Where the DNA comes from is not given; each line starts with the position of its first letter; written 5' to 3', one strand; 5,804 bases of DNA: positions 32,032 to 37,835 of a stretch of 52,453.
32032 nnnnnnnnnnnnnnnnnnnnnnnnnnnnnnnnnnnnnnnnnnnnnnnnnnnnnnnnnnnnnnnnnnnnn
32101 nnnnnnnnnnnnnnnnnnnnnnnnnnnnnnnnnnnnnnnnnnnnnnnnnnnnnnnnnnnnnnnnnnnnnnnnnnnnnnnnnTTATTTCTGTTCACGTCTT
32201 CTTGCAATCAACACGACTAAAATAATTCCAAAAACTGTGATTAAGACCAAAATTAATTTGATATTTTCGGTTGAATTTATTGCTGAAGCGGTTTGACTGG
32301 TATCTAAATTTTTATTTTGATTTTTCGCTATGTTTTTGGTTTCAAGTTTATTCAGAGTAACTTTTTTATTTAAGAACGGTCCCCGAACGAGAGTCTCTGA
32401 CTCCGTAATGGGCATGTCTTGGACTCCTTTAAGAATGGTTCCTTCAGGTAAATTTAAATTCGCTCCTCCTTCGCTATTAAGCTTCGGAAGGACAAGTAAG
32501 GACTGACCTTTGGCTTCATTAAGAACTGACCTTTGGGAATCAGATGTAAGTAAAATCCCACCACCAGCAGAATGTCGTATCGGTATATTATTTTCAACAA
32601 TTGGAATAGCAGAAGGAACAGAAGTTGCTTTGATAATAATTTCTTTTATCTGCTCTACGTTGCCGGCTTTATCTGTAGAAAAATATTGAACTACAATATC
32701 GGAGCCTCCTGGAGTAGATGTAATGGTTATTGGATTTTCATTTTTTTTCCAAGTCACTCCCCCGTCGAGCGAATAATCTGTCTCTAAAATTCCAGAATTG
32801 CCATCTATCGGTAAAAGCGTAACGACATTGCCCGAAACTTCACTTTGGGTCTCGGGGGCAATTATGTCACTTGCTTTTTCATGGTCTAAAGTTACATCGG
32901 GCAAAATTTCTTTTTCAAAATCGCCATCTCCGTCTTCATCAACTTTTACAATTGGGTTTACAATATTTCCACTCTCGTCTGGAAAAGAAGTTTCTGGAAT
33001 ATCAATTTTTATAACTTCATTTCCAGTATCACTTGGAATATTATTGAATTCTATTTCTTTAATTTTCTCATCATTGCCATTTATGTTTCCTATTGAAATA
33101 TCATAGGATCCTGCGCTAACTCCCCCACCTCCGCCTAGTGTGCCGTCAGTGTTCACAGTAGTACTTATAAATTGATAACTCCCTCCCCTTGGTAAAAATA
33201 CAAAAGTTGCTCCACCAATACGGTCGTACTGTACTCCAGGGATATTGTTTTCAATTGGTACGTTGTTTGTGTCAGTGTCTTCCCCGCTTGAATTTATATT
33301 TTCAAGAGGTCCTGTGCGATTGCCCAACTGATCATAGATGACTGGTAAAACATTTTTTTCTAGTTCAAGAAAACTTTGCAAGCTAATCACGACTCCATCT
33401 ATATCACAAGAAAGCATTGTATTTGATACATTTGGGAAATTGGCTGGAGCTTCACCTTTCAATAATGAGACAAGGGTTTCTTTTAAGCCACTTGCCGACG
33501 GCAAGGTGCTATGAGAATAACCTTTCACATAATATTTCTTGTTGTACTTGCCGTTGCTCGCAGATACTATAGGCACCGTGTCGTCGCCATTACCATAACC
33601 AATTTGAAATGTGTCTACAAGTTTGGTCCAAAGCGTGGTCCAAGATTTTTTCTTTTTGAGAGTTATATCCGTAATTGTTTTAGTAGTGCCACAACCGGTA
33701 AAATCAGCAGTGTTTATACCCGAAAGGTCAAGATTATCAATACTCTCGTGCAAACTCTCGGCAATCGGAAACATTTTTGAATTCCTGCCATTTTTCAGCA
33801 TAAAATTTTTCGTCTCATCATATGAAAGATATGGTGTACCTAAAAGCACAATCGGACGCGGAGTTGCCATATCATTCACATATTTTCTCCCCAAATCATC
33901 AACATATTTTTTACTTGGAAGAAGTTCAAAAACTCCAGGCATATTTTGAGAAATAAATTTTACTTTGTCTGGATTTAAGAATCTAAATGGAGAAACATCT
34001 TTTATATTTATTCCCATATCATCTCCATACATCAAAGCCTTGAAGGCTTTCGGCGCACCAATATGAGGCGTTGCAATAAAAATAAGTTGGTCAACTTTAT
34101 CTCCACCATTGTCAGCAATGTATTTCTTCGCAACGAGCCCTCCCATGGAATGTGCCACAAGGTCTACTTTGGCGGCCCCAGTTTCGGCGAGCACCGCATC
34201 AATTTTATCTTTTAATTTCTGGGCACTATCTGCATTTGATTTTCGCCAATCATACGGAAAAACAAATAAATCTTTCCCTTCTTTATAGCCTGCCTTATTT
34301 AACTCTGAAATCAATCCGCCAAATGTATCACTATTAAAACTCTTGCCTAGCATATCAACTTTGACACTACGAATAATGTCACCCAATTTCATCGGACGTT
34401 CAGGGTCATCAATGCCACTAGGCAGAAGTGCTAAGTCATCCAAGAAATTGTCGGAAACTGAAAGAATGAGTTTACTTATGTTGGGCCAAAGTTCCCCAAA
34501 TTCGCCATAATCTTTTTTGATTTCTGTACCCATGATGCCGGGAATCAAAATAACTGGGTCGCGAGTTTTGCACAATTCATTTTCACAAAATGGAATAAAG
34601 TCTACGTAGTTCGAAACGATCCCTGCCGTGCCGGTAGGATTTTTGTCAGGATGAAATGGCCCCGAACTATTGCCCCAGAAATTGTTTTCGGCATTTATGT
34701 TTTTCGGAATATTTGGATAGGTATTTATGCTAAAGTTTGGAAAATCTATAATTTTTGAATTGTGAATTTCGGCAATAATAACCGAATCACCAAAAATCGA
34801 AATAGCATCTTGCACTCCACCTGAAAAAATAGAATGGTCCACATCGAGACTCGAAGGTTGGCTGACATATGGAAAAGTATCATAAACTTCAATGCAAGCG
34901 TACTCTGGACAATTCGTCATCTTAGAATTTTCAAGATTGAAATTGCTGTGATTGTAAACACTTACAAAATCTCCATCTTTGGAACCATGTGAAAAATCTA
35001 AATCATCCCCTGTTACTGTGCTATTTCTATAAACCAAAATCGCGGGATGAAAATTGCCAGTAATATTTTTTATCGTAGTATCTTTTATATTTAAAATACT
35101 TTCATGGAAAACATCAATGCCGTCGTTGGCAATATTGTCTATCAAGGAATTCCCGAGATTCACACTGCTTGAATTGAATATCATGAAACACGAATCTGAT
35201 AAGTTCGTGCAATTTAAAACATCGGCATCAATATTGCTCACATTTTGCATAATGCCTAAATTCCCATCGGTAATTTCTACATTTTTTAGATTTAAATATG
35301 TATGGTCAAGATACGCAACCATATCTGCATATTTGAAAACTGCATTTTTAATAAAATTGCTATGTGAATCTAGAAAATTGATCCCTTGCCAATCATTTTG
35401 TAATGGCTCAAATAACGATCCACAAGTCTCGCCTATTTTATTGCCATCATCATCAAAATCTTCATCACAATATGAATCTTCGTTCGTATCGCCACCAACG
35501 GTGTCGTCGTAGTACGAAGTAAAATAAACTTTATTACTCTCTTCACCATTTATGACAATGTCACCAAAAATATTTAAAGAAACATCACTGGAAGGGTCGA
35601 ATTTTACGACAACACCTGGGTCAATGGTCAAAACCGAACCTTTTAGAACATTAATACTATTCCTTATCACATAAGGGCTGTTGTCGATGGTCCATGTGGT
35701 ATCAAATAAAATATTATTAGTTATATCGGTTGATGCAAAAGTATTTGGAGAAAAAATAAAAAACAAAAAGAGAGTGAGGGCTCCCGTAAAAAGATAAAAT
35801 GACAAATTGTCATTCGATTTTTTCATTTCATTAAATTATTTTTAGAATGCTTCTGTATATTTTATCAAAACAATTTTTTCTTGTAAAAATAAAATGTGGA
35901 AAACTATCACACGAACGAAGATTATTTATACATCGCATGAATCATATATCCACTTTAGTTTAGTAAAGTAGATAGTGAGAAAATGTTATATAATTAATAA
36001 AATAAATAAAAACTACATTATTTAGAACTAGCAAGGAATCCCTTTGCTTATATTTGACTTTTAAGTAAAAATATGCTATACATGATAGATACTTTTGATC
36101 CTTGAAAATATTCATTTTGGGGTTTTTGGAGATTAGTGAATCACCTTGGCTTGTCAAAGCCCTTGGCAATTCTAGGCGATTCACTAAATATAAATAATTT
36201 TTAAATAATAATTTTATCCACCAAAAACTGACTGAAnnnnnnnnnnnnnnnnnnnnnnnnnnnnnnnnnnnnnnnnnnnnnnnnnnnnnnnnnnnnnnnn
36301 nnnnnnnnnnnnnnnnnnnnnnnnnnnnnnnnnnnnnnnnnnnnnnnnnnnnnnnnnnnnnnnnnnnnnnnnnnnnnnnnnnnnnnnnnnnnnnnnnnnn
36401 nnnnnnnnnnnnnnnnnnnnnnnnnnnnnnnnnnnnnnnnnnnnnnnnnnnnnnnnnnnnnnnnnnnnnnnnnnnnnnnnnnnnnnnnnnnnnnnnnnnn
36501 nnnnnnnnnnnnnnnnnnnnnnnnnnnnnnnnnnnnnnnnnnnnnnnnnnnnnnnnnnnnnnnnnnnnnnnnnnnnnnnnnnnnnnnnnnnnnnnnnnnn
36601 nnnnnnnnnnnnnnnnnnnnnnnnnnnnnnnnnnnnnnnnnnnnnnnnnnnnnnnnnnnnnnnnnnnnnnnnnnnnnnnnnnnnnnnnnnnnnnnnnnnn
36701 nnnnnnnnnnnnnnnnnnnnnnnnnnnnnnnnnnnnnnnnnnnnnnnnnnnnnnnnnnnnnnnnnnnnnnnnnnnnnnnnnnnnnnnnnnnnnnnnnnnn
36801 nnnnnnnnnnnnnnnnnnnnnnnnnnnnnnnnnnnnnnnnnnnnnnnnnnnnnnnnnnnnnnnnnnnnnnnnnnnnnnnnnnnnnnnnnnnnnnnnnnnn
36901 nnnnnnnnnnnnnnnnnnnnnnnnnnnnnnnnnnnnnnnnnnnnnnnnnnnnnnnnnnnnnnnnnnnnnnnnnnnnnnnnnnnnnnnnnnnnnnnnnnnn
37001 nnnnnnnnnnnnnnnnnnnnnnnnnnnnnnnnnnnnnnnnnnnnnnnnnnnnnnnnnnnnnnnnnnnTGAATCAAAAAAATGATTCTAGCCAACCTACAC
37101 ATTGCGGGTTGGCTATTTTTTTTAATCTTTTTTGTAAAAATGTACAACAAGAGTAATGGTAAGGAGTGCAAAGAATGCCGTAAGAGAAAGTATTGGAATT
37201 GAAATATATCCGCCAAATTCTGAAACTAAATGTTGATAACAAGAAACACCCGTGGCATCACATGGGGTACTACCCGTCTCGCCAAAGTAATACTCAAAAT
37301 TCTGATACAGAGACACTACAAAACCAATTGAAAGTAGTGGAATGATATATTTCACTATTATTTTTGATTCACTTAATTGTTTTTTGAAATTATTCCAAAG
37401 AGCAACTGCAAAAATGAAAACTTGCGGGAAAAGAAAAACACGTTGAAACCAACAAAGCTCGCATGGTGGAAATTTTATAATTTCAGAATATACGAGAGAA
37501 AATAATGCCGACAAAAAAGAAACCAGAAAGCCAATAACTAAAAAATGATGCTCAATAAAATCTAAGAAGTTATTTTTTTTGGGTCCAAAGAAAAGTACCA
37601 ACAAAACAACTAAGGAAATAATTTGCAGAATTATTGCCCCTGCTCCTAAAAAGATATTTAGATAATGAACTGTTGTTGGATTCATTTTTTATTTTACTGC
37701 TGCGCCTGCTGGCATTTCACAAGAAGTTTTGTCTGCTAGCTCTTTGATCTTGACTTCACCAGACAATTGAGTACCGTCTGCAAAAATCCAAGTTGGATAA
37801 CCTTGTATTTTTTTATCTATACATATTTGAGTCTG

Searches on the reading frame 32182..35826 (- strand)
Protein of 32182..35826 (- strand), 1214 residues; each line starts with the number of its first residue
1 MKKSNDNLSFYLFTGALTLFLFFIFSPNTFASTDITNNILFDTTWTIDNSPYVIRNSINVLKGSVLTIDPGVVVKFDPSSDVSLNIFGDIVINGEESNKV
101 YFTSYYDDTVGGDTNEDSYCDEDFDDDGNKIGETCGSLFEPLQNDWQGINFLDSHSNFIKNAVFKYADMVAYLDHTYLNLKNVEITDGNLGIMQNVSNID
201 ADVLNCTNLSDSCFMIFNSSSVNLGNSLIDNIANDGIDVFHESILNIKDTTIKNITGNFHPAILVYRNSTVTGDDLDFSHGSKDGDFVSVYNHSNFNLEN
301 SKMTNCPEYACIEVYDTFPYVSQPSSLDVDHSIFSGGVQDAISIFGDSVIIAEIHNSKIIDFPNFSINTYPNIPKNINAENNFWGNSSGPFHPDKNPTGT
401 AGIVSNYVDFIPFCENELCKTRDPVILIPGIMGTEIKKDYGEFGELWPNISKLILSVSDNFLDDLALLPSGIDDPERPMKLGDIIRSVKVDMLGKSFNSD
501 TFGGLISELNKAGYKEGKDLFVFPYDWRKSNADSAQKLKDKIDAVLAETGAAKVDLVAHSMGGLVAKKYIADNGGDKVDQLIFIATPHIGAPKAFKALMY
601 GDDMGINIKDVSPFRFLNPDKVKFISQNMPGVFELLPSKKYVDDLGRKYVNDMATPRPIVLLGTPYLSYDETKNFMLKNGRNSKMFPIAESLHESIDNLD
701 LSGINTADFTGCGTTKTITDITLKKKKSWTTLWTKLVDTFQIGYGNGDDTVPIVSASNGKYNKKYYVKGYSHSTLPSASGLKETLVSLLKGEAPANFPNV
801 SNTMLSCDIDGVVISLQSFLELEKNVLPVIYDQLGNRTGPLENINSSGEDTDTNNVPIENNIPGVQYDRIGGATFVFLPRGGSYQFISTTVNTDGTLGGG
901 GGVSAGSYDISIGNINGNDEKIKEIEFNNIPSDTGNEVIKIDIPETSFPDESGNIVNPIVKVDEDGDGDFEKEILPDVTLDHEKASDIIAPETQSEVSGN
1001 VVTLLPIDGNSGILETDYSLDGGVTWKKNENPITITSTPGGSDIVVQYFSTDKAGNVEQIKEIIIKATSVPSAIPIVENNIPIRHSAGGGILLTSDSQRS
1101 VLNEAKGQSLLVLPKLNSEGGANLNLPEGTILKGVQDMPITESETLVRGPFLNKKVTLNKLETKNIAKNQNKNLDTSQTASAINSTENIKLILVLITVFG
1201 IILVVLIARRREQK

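Call 99: search_protein_families(library=pfam, proteins=[window:32182-35826:-], max_evalue=0.001)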
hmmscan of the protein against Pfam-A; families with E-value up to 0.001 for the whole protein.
window:32182-35826:- (1214 aa): 8 families
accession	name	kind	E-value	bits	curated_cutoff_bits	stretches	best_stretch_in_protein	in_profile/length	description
PF02450.21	LCAT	-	2.3e-24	86.8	21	1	501-674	68-236/392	Lecithin:cholesterol acyltransferase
PF07819.20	PGAP1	-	2.1e-07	31.4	24.3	1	548-596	87-137/233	PGAP1-like alpha/beta domain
PF01674.24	Lipase_2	-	7.3e-07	29.4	20.3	1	504-580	20-104/219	Lipase (class 2)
PF00561.26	Abhydrolase_1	-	1e-05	25.8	25.8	1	538-597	55-115/245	alpha/beta hydrolase fold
PF24096.1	DUF7379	-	8.2e-05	23.1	33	1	530-592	46-116/191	Domain of unknown function (DUF7379)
PF13229.12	Beta_helix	-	0.00026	21.1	25.9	1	148-301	2-156/158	Right handed beta helix region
PF02089.21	Palm_thioest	-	0.00055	20.1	26.8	1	530-592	46-114/254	Palmitoyl protein thioesterase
PF12146.15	Hydrolase_4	-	0.00087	19.1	27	0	536-588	60-111/239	Serine aminopeptidase, S33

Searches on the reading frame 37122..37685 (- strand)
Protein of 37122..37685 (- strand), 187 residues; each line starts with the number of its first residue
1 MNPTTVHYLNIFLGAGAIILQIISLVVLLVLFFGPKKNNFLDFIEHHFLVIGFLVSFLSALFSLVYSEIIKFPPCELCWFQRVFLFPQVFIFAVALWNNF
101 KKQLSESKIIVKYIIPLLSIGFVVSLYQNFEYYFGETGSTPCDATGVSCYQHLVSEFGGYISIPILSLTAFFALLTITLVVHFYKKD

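Call 99: search_protein_families(library=pfam, proteins=[window:37122-37685:-], max_evalue=0.001)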
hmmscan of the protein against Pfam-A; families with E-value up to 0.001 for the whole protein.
window:37122-37685:- (187 aa): 1 family
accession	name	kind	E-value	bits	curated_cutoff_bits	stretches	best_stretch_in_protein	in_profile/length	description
PF02600.21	DsbB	-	2.7e-09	38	22.1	1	48-177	4-144/148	Disulfide bond formation protein DsbB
